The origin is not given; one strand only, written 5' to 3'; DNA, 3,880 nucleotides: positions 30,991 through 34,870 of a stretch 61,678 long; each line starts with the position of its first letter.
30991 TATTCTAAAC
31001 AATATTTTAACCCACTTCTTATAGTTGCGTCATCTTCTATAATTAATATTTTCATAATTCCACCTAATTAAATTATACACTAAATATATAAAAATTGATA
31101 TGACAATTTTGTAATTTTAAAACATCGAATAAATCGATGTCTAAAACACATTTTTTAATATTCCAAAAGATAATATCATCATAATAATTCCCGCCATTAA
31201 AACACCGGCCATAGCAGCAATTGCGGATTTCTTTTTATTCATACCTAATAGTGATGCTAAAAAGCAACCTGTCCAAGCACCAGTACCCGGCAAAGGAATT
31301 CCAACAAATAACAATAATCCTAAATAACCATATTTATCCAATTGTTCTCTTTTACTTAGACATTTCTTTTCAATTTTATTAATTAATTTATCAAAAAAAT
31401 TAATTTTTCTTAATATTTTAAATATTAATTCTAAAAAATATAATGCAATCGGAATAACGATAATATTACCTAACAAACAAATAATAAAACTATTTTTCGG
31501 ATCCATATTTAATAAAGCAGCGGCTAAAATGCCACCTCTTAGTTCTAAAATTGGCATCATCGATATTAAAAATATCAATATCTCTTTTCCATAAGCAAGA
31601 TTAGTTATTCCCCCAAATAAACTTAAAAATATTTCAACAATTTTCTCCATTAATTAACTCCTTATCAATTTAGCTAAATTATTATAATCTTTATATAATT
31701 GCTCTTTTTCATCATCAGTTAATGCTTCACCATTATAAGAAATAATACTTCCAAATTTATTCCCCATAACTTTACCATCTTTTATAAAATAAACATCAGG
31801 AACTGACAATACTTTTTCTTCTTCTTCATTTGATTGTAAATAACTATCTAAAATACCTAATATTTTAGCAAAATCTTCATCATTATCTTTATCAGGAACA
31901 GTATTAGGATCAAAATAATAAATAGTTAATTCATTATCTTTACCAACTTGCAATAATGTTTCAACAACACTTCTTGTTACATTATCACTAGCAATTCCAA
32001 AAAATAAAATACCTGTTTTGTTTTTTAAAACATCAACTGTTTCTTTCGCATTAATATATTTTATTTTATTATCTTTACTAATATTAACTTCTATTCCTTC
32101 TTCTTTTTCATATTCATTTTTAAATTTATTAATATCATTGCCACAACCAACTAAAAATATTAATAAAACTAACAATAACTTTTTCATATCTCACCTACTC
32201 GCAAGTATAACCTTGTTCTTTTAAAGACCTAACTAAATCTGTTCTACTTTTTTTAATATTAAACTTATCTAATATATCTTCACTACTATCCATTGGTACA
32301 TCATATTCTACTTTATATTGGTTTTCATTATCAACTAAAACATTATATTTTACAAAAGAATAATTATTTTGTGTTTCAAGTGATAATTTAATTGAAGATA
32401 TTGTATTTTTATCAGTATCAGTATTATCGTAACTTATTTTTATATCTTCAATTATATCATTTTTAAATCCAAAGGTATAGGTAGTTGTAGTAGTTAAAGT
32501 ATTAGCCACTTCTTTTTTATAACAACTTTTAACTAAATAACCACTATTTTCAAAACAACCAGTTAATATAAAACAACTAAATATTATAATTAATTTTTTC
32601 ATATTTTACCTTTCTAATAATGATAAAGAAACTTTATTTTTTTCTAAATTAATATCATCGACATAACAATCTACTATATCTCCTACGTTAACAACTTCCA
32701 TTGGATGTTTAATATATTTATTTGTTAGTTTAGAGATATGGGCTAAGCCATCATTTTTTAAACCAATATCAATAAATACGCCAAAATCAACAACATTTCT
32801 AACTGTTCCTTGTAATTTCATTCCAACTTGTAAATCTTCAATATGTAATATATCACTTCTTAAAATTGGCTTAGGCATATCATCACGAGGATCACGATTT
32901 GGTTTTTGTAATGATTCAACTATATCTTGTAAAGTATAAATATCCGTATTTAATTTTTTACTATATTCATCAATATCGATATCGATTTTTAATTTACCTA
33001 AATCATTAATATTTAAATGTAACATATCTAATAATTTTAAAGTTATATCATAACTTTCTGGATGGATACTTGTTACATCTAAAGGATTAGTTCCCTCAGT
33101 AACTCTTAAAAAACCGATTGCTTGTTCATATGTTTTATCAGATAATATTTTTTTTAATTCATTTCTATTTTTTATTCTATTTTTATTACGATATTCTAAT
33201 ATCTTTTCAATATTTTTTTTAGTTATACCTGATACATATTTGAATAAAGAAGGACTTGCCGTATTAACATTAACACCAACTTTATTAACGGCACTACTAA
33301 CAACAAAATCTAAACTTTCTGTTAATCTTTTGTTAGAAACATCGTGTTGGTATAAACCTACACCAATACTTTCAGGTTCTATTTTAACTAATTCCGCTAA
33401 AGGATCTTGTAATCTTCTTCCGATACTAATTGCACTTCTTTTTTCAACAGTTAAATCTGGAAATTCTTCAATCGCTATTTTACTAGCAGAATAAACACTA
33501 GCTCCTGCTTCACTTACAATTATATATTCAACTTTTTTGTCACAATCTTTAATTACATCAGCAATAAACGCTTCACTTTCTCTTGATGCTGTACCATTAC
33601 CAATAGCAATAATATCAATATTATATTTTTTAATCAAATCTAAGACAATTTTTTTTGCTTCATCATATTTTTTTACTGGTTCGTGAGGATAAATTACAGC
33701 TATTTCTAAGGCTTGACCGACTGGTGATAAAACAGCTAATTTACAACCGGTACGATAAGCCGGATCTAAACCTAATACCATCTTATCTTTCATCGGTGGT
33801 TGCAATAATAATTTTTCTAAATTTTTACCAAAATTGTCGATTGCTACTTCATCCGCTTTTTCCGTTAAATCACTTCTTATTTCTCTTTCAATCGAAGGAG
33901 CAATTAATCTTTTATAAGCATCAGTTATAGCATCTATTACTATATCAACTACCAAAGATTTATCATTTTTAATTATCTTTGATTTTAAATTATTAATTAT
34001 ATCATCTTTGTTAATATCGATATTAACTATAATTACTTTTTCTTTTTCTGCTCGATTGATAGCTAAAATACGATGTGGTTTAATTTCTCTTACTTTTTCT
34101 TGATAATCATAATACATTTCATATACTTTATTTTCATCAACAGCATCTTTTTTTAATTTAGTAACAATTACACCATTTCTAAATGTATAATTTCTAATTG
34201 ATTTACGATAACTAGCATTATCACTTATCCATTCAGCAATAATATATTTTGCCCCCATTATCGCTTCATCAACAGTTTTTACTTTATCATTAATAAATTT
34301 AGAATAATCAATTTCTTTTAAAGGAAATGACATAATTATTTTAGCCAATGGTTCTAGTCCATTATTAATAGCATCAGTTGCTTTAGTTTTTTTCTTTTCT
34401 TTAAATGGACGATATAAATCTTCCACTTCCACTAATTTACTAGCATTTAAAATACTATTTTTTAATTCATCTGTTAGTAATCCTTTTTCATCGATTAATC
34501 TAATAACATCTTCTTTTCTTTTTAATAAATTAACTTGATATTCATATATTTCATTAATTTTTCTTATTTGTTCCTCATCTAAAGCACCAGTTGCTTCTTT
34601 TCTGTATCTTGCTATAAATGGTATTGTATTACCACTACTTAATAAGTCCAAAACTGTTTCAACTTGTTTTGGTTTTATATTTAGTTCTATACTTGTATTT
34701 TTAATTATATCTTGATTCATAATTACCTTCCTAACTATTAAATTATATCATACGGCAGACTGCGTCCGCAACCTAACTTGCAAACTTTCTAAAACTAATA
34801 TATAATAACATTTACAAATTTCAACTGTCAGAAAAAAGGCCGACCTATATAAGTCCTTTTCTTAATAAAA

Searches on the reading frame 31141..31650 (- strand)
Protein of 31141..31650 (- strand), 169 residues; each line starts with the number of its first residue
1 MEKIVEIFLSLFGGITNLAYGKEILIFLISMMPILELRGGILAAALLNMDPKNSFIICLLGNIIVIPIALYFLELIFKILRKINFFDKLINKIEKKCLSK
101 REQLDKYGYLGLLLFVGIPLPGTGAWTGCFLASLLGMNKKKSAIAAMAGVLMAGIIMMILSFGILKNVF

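Call 7: search_protein_families(library=pfam, proteins=[window:31141-31650:-])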
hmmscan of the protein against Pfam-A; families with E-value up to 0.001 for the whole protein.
window:31141-31650:- (169 aa): 2 families
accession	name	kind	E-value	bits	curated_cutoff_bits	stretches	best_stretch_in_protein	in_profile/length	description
PF06695.16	Sm_multidrug_ex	-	5.9e-41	140.3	30.7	1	36-156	1-121/121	Putative small multi-drug export protein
PF09335.16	VTT_dom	-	0.00098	20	33.9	0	78-155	39-115/123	VTT domain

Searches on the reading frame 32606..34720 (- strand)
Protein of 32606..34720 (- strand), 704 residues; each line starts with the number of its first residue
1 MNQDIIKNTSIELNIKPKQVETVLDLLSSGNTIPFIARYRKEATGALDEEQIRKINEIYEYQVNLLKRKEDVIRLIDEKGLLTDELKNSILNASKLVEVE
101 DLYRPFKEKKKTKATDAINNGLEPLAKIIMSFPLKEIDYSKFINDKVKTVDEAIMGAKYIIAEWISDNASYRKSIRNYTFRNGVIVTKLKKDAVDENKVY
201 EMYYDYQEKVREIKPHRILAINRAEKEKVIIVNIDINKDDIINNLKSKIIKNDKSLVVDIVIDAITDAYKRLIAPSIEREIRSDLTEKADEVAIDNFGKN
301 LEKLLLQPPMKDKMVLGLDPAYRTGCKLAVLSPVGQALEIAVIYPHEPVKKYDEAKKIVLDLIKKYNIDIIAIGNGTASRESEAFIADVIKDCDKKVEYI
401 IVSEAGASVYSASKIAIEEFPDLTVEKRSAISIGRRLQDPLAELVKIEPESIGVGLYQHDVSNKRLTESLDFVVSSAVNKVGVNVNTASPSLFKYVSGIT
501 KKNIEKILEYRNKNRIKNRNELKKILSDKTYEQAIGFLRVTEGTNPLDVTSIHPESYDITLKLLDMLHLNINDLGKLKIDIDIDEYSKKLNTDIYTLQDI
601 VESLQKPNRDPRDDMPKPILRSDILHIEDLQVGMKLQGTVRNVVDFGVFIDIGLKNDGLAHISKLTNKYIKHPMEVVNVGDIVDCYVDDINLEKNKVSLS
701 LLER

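Call 67: search_protein_families(library=pfam, proteins=[window:32606-34720:-], max_evalue=0.00001)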
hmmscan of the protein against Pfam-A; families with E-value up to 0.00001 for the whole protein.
window:32606-34720:- (704 aa): 8 families
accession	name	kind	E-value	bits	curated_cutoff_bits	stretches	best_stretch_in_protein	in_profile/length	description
PF16921.10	Tex_YqgF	-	2.7e-55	186.6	27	1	313-438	1-126/126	Tex protein YqgF-like domain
PF09371.15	Tex_N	-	1.9e-28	98.4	32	1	4-77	2-75/75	Tex-like protein N-terminal domain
PF22706.1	Tex_central_region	-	2.8e-22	80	27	1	140-297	11-178/178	Tex central region-like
PF17674.7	HHH_9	-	2.8e-16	60.6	23.1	1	545-612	1-70/70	HHH domain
PF12836.13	HHH_3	-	8.2e-15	55.1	27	1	478-539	1-65/65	Helix-hairpin-helix motif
PF00575.29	S1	-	8.3e-14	52.2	22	1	630-701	2-73/74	S1 RNA binding domain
PF23459.1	S1_RRP5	-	4.4e-07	30.8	27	1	630-701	1-72/72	RRP5 S1 domain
PF14635.12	HHH_7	-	2e-06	28.5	27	1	455-540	9-103/104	Helix-hairpin-helix motif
